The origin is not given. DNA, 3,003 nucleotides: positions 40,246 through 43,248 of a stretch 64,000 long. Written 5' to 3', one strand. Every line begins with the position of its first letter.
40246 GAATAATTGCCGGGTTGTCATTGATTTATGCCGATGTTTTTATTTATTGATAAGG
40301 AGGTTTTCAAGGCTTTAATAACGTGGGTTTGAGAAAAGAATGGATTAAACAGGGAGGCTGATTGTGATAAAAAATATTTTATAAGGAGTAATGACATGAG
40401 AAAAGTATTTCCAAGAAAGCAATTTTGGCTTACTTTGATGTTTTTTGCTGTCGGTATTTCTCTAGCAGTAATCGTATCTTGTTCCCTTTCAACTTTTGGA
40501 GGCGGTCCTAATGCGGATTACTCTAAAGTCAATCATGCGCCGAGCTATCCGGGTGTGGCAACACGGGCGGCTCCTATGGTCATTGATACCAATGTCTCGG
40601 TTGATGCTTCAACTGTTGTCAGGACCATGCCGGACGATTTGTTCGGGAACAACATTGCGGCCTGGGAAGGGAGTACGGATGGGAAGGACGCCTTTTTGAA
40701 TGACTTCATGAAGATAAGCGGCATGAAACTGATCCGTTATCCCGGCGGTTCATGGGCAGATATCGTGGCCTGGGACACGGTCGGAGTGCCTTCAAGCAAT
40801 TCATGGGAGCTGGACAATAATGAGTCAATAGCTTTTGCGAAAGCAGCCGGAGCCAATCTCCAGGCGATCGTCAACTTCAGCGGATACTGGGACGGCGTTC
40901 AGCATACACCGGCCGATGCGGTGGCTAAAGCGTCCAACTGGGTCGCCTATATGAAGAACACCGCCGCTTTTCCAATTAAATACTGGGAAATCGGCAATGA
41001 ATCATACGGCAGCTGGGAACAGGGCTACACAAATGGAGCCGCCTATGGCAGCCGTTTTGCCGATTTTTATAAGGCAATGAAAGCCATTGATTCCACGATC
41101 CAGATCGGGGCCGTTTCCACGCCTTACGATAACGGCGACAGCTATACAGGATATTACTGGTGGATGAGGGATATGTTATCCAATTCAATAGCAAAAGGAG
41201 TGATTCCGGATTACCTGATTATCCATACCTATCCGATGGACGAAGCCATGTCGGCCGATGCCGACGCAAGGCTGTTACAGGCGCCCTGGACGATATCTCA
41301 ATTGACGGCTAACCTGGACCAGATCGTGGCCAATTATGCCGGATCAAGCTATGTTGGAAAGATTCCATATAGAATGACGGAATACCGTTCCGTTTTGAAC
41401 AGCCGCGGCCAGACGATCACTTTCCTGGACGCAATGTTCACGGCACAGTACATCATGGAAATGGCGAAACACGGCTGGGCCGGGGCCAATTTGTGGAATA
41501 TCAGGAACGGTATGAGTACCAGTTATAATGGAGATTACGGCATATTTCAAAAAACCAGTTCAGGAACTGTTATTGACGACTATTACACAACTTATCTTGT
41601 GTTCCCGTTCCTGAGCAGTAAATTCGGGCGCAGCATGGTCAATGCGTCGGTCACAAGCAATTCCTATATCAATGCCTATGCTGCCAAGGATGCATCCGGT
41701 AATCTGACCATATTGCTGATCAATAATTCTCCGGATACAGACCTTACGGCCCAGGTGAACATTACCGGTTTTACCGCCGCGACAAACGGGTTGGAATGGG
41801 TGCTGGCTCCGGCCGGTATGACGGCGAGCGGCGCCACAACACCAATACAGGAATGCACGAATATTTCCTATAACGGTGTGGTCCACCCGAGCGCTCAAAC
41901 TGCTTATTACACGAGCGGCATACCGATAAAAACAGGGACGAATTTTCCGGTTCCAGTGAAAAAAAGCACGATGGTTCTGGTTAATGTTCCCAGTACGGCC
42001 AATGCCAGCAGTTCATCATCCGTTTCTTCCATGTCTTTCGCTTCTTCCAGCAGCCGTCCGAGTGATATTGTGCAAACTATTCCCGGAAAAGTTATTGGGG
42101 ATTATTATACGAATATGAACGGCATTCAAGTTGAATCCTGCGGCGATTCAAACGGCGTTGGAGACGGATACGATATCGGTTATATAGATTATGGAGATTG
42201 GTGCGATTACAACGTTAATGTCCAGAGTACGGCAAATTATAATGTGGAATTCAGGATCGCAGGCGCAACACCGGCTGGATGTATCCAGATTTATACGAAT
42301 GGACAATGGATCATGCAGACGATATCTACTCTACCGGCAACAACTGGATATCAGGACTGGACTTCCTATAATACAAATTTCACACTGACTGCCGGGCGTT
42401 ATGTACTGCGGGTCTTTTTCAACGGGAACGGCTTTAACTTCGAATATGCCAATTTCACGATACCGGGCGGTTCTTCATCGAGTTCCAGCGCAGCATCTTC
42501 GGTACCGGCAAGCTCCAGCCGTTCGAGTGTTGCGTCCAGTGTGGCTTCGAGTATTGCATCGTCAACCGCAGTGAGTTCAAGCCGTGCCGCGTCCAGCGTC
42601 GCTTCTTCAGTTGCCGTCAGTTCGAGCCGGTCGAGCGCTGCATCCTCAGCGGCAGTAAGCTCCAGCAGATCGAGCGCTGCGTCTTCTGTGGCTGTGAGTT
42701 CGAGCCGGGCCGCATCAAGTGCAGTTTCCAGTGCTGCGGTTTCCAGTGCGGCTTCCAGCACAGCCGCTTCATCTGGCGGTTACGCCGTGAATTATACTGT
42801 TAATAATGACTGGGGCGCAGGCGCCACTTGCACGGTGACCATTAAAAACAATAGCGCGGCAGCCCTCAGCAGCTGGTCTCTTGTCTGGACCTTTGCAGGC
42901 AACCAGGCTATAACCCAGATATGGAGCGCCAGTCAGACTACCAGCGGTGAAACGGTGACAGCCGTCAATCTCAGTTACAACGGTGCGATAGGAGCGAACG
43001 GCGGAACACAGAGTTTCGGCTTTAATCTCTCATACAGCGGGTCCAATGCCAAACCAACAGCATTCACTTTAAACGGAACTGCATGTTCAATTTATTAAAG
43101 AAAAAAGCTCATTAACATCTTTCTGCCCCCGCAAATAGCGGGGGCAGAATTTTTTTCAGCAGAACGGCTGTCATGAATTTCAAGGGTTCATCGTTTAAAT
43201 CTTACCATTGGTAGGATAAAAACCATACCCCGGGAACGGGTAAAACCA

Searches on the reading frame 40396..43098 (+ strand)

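Call 10: search_protein_families(library=pfam, proteins=[window:40396-43098:+])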
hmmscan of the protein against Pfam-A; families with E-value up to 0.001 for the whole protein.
window:40396-43098:+ (900 aa): 3 families
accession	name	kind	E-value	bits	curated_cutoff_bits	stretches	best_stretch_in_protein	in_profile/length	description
PF00553.25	CBM_2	-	9.2e-28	97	24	1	798-897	3-101/101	Cellulose binding domain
PF03422.21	CBM_6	-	5e-20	72.5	28.9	1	571-688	5-124/125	Carbohydrate binding module (family 6)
PF18099.7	CBM_35_2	-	6.5e-06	26.6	23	1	585-684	10-109/112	Carbohydrate binding module (family 35)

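Call 81: search_protein_families(library=pfam, proteins=[window:40396-43098:+], max_evalue=0.1)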
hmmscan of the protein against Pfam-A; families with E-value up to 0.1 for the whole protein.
window:40396-43098:+ (900 aa): 4 families
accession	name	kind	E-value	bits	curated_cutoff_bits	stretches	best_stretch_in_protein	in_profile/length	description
PF00553.25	CBM_2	-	9.2e-28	97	24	1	798-897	3-101/101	Cellulose binding domain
PF03422.21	CBM_6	-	5e-20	72.5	28.9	1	571-688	5-124/125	Carbohydrate binding module (family 6)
PF18099.7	CBM_35_2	-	6.5e-06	26.6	23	1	585-684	10-109/112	Carbohydrate binding module (family 35)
PF25079.1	COB_C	-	0.049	14.1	27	0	759-849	40-132/209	COBRA family C-terminal domain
